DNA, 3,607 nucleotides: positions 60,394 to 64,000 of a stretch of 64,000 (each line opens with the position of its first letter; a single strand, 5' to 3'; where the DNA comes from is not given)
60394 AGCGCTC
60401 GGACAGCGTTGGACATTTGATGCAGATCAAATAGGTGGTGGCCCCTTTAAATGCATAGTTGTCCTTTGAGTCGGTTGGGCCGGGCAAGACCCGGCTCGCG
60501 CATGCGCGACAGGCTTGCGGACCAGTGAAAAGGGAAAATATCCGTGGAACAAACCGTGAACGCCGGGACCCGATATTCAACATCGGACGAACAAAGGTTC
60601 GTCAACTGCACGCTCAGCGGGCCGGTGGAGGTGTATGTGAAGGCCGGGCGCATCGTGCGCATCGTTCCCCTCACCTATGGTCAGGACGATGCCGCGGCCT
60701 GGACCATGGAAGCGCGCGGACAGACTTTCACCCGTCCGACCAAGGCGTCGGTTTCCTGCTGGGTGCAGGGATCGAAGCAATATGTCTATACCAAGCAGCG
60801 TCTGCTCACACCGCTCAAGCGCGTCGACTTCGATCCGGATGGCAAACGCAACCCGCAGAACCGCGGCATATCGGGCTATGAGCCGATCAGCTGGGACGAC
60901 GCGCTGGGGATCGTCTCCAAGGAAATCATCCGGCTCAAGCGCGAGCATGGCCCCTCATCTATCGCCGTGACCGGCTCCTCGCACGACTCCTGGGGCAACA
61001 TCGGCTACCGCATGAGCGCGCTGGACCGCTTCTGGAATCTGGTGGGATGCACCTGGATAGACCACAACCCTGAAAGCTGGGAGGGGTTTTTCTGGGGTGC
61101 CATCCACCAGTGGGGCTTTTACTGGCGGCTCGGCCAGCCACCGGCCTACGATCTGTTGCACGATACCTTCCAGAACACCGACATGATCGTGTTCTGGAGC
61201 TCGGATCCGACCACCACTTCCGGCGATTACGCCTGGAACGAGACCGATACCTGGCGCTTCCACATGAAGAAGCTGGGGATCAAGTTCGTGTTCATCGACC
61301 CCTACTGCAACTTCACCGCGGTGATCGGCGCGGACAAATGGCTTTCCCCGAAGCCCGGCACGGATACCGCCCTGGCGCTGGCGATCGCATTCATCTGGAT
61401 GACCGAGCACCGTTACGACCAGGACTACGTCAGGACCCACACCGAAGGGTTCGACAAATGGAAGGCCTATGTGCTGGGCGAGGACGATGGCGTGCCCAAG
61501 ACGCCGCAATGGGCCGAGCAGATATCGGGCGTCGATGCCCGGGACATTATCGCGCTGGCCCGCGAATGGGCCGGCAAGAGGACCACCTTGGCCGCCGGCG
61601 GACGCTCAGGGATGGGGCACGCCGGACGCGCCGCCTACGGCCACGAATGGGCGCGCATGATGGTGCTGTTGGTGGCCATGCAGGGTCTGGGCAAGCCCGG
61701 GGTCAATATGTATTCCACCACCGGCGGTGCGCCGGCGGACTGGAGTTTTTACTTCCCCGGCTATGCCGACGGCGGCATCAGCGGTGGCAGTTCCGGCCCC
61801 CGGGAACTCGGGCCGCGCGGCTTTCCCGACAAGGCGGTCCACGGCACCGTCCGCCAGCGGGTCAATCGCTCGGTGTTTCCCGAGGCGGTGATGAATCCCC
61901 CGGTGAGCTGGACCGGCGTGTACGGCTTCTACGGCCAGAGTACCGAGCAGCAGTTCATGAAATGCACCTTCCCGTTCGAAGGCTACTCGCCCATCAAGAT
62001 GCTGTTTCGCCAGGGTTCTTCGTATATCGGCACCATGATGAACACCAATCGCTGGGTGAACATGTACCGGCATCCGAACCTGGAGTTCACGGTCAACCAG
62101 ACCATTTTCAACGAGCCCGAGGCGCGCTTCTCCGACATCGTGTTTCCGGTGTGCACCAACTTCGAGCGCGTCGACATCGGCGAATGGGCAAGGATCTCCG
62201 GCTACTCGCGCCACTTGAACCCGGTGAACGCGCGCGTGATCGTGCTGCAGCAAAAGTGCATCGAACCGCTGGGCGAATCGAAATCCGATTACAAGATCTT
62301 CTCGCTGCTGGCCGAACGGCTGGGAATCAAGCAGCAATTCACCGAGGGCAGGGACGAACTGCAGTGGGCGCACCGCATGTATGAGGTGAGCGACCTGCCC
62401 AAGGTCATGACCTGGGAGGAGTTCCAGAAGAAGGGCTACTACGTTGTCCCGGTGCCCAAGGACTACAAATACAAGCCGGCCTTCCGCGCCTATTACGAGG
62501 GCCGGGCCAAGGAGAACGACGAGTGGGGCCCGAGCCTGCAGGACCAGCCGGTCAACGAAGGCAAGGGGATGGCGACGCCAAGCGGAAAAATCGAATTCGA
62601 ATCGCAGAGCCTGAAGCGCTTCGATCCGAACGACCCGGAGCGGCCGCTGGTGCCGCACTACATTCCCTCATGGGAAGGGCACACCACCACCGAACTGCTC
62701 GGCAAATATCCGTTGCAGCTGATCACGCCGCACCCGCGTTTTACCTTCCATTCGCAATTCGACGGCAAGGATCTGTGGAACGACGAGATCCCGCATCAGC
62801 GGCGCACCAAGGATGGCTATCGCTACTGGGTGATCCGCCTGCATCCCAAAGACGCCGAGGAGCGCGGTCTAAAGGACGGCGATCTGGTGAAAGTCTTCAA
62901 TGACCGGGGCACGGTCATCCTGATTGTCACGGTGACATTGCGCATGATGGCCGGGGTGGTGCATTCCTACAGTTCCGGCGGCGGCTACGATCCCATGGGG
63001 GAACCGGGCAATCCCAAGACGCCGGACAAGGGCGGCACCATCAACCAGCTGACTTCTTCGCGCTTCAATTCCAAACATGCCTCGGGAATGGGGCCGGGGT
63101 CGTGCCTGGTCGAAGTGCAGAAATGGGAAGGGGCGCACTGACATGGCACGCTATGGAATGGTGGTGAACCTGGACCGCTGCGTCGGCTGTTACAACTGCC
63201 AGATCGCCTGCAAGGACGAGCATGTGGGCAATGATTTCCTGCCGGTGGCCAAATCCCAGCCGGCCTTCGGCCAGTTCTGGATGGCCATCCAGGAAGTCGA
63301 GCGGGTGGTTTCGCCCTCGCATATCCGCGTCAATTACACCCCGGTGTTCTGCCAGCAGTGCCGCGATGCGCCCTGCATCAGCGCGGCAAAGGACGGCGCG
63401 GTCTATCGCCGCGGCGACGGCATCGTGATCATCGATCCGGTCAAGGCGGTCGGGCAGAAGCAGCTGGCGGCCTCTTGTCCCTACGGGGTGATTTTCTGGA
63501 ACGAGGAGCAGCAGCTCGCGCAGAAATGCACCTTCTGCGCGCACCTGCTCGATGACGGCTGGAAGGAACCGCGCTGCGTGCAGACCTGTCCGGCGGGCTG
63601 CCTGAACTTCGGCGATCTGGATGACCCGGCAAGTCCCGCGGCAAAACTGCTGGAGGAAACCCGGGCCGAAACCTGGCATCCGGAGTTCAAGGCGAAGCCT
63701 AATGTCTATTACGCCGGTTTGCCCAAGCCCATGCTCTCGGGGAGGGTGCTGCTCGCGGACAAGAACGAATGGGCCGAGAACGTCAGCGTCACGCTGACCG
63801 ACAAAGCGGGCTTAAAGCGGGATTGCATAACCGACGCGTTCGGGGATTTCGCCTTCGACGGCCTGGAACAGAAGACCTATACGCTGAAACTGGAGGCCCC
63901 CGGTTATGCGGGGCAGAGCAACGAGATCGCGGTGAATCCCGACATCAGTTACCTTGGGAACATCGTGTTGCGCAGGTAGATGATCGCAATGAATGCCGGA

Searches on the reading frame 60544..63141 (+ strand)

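Call 8: search_protein_families(library=pfam, proteins=[window:60544-63141:+], max_evalue=0.001)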
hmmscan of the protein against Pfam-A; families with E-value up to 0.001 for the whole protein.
window:60544-63141:+ (865 aa): 3 families
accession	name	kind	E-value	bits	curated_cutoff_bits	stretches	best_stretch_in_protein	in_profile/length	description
PF00384.28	Molybdopterin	-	1.2e-22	80.9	24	1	86-592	1-353/353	Molybdopterin oxidoreductase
PF01568.27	Molydop_binding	-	1.8e-17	63.8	26.8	1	724-842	1-98/110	Molydopterin dinucleotide binding domain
PF21423.2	AhtL-like_1st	-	1.8e-15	56.7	27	1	26-78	1-53/55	Pyrogallol hydroxytransferase large subunit-like, domain 1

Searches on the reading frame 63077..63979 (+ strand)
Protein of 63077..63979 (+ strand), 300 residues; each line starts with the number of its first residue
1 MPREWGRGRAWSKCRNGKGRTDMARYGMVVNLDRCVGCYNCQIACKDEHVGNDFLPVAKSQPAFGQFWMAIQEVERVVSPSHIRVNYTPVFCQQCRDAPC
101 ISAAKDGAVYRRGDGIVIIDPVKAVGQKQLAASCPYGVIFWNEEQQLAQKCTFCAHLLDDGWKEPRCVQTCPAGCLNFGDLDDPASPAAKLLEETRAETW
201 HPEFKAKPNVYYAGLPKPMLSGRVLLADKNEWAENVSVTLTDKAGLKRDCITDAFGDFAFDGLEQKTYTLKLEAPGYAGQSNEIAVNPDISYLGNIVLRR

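Call 17: search_protein_families(library=pfam, proteins=[window:63077-63979:+], max_evalue=0.001)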
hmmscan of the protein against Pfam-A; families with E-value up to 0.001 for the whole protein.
window:63077-63979:+ (300 aa): 5 families
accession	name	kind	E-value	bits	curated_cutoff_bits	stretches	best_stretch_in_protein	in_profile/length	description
PF13247.11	Fer4_11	-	9e-26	90.4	26.2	1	84-180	2-99/100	4Fe-4S dicluster domain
PF13620.12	CarboxypepD_reg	-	1e-10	42.2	32.3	1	220-289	2-72/82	Carboxypeptidase regulatory-like domain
PF13715.12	CarbopepD_reg_2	-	4e-07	30.4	32.2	1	220-289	1-67/88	CarboxypepD_reg-like domain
PF12797.12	Fer4_2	-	0.00026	21.2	24.5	1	27-46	2-21/22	4Fe-4S binding domain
PF12838.12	Fer4_7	-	0.00041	21.2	27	0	27-46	30-49/52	4Fe-4S dicluster domain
